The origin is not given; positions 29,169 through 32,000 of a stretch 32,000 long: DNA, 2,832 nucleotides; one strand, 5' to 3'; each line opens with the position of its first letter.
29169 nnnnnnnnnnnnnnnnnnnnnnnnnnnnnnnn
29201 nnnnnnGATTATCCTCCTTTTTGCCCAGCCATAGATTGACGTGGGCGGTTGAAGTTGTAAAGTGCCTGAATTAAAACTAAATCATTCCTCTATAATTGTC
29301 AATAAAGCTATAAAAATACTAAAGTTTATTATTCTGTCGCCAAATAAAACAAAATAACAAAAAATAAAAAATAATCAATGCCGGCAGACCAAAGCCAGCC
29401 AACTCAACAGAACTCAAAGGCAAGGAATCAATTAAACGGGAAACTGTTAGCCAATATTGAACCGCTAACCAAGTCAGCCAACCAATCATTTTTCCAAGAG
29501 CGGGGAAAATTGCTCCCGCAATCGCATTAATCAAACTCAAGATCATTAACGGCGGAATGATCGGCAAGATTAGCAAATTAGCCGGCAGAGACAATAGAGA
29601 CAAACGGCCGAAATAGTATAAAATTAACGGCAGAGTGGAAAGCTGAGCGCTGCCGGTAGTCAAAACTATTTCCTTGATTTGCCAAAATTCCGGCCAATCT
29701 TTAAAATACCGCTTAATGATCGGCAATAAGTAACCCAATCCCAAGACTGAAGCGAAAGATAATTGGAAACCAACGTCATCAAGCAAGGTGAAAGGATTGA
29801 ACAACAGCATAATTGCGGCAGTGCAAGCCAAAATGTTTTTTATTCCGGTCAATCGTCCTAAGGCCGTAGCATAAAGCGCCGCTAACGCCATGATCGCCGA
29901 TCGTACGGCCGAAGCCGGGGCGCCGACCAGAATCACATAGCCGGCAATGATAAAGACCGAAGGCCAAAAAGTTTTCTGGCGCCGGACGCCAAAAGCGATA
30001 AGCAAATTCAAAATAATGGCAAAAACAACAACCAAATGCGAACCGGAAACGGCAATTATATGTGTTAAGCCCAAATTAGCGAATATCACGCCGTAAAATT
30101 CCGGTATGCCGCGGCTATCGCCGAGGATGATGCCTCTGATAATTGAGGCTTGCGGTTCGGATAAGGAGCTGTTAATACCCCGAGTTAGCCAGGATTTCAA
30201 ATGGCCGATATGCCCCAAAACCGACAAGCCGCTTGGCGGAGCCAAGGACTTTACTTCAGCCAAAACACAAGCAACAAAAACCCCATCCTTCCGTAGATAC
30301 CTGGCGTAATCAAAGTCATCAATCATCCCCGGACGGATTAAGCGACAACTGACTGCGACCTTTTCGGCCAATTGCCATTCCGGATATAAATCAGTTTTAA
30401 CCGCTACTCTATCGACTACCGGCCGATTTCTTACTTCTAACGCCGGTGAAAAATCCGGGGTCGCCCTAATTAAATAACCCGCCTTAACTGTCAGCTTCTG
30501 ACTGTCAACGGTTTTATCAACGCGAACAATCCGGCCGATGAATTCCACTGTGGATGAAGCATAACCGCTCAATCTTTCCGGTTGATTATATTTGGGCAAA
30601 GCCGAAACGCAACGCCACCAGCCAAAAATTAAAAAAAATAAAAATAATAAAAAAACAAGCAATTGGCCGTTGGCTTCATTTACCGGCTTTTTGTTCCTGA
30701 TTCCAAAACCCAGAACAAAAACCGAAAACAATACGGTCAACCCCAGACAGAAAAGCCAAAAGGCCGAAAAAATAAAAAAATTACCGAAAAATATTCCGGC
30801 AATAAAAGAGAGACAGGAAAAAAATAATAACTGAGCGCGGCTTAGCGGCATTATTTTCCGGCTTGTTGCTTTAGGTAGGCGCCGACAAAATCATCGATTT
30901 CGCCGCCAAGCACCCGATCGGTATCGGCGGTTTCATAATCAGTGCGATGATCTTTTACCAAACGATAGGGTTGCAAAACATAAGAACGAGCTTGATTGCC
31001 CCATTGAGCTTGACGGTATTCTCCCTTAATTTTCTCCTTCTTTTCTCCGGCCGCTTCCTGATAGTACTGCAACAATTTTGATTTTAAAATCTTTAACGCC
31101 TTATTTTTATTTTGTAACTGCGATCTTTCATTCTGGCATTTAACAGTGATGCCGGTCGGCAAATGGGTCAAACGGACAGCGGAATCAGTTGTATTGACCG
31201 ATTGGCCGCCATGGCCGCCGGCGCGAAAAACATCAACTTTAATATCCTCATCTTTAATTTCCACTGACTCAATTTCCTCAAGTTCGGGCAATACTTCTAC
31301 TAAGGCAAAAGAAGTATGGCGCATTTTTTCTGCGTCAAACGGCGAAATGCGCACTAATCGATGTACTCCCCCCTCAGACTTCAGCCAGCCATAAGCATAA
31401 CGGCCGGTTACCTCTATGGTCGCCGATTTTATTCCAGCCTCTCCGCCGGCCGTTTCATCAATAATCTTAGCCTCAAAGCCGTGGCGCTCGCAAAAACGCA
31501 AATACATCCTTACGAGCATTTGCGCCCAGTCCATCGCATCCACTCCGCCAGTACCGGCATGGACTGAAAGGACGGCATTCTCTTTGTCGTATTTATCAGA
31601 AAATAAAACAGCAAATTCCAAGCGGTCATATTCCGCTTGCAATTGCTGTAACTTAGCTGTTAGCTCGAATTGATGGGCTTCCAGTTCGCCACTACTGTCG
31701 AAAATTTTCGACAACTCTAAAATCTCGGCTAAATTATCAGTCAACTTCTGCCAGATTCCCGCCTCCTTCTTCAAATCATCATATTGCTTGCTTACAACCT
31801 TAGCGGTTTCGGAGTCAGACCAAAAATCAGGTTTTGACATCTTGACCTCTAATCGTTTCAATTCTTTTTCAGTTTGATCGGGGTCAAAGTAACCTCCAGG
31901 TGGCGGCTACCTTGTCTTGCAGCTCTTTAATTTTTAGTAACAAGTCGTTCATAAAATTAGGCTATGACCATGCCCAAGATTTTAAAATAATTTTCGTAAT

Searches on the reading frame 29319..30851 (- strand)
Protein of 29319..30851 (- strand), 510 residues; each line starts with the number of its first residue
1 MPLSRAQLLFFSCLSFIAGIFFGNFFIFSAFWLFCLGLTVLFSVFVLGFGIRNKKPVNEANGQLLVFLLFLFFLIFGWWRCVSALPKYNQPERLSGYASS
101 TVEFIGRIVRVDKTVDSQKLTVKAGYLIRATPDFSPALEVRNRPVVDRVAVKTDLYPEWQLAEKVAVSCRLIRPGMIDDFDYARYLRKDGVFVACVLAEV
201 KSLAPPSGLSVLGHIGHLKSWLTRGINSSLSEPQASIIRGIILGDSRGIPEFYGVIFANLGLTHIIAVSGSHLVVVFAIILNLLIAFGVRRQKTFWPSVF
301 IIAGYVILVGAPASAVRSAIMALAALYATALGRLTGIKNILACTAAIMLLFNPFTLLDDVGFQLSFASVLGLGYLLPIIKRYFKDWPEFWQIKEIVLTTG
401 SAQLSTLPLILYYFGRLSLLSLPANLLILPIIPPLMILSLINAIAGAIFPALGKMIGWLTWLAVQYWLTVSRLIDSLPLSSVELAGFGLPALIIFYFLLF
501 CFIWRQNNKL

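Call 15: search_protein_families(library=pfam, proteins=[window:29319-30851:-], max_evalue=0.001)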
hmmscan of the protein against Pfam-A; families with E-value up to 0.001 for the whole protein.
window:29319-30851:- (510 aa): 2 families
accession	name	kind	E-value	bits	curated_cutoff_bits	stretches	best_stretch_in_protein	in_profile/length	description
PF03772.21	Competence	-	2.5e-52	178.4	23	1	241-505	1-266/270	Competence protein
PF13567.11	DUF4131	-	1.4e-07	31.8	31.6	1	30-193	6-155/165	Domain of unknown function (DUF4131)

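Call 70: search_protein_families(library=ncbifam, proteins=[window:29319-30851:-], max_evalue=0.001)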
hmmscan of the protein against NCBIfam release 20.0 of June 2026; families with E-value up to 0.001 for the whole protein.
window:29319-30851:- (510 aa): 4 families
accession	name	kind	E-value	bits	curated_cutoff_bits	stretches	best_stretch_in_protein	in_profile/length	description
TIGR00360.1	ComEC_N-term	subfamily_domain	2.5e-24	86.5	36.5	1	263-433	2-165/171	ComEC/Rec2-related protein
TIGR00361.1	ComEC_Rec2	equivalog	1.8e-21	76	190.05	1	179-474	82-375/663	DNA internalization-related competence protein ComEC/Rec2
NF008580.0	PRK11539.1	equivalog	3.3e-14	52.2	969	1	233-505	198-472/758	ComEC family protein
NF045979.1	ComEC_MAG0480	equivalog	6.7e-14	51.5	150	1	256-465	216-419/461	MAG0480 family ComEC-like protein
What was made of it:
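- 29319..30851 (-): ComEC N-terminal half (DUF4131 + Competence channel domain), upstream neighbour. calls 15, 70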

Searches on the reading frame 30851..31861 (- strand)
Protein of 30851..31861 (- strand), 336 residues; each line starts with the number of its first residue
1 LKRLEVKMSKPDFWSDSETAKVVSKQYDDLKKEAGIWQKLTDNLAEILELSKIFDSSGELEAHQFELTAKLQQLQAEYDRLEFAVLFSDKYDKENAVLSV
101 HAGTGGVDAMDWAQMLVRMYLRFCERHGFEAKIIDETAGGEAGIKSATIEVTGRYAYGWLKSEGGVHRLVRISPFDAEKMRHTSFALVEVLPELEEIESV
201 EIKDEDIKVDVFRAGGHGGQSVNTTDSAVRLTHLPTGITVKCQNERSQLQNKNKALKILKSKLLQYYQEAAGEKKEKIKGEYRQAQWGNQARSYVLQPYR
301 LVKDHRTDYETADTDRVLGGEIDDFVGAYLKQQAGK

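Call 15: search_protein_families(library=pfam, proteins=[window:30851-31861:-], max_evalue=0.001)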
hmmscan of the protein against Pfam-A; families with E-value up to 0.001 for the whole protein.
window:30851-31861:- (336 aa): 2 families
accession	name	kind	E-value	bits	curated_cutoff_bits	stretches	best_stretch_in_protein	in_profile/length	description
PF03462.23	PCRF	-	4.6e-53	180.4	24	1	2-188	6-194/194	PCRF domain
PF00472.26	RF-1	-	1e-40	138.7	35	1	196-306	2-116/116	RF-1 domain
